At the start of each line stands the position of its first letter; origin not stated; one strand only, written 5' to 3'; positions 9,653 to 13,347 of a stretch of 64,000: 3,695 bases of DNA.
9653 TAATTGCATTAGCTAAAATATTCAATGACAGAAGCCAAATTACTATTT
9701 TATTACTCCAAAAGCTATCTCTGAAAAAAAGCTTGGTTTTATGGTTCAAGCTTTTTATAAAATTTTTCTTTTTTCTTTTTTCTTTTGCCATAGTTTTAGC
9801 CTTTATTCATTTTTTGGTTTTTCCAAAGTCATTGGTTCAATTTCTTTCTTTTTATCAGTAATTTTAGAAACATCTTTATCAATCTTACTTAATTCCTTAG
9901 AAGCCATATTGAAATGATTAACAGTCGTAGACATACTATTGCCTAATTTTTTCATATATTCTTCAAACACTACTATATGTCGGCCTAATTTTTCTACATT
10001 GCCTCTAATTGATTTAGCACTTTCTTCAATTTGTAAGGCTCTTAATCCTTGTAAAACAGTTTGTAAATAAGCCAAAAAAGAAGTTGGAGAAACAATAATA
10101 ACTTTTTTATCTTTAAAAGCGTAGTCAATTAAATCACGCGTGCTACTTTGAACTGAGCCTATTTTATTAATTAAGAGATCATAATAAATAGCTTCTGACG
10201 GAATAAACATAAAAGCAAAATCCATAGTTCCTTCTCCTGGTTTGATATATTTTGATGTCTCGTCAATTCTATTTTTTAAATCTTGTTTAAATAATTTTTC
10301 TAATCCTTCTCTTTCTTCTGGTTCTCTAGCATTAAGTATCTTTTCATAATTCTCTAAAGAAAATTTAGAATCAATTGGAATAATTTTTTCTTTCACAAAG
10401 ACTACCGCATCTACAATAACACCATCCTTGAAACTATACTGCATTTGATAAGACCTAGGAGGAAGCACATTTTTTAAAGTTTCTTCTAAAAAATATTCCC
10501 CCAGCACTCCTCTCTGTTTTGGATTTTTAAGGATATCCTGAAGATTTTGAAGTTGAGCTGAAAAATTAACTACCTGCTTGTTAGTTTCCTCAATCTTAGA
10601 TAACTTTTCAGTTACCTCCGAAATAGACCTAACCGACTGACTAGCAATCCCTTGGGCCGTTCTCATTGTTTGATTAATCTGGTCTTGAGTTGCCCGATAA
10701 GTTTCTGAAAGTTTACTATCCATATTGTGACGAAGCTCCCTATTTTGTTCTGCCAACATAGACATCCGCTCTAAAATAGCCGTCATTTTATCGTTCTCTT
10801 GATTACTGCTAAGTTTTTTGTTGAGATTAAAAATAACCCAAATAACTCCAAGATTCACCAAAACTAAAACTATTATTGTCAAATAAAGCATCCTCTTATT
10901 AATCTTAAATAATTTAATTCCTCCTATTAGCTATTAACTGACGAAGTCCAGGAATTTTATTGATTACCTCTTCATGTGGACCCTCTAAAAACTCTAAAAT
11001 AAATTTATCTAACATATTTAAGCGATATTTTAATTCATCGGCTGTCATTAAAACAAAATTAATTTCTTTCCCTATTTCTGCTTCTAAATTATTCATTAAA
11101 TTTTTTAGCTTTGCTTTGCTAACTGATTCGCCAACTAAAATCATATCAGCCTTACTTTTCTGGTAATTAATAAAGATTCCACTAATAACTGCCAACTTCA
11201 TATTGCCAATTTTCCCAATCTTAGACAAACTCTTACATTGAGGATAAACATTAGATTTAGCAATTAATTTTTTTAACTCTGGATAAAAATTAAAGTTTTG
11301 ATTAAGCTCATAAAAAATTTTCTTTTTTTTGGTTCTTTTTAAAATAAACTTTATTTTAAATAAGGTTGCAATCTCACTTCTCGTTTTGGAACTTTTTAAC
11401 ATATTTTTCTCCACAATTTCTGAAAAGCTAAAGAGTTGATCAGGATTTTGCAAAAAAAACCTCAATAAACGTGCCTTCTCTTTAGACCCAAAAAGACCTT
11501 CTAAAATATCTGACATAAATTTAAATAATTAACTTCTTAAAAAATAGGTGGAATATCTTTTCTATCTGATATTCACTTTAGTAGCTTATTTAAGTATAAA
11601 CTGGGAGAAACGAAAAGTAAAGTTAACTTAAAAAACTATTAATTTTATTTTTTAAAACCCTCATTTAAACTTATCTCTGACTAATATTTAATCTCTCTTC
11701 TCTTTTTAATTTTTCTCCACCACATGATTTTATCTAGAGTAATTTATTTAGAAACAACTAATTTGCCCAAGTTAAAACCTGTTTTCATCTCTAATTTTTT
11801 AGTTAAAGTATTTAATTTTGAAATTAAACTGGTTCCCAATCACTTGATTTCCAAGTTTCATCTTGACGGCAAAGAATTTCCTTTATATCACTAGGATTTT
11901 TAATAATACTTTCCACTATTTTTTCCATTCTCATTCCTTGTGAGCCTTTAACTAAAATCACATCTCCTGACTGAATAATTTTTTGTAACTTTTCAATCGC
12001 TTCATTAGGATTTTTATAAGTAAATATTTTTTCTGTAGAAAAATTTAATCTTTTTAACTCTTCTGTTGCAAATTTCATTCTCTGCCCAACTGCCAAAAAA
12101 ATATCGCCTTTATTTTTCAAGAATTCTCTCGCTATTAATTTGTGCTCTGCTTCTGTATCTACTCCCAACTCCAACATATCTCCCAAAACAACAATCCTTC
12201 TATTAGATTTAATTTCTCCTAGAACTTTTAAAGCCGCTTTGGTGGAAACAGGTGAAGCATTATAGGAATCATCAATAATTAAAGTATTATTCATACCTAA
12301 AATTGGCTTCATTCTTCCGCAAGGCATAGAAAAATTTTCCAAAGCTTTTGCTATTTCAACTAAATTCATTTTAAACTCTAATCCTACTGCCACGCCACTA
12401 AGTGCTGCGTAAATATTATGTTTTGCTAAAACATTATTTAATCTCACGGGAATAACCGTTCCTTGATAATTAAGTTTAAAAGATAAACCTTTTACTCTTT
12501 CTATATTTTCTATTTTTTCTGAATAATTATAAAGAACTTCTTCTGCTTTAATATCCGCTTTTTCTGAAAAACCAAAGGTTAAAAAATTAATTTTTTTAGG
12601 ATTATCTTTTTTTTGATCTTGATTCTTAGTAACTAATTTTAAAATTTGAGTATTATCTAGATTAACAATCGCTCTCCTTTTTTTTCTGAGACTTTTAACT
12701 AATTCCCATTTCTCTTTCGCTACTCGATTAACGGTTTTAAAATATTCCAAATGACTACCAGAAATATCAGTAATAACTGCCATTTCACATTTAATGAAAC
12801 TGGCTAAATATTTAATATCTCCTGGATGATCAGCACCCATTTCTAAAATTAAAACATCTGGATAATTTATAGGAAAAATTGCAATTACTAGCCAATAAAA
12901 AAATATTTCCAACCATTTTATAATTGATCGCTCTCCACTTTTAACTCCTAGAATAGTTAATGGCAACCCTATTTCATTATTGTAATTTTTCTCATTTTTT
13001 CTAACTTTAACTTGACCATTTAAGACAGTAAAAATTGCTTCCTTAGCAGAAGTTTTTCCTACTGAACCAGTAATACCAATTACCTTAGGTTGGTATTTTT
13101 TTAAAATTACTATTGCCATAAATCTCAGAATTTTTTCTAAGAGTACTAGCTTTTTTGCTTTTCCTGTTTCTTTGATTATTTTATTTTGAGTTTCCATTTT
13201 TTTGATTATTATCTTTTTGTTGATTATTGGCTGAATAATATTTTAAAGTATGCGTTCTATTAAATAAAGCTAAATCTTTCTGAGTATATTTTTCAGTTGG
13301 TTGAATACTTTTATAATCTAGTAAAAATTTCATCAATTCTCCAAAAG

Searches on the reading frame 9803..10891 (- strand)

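Call 37: search_protein_families(library=pfam, proteins=[window:9803-10891:-], max_evalue=0.00001)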
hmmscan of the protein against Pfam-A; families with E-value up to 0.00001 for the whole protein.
window:9803-10891:- (362 aa): 1 family
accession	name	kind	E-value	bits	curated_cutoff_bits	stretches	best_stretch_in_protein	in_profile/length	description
PF02646.22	RmuC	-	1.6e-54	185.4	26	1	60-356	2-286/291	RmuC family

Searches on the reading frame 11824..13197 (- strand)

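Call 37: search_protein_families(library=pfam, proteins=[window:11824-13197:-], max_evalue=0.00001)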
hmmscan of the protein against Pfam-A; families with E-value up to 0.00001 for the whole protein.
window:11824-13197:- (457 aa): 2 families
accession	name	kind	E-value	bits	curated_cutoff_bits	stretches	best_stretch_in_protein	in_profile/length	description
PF08245.18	Mur_ligase_M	-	1.5e-26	94.1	24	1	42-271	1-199/200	Mur ligase middle domain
PF02875.26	Mur_ligase_C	-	2.9e-20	73.8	28.4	1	294-419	1-126/127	Mur ligase, glutamate ligase domain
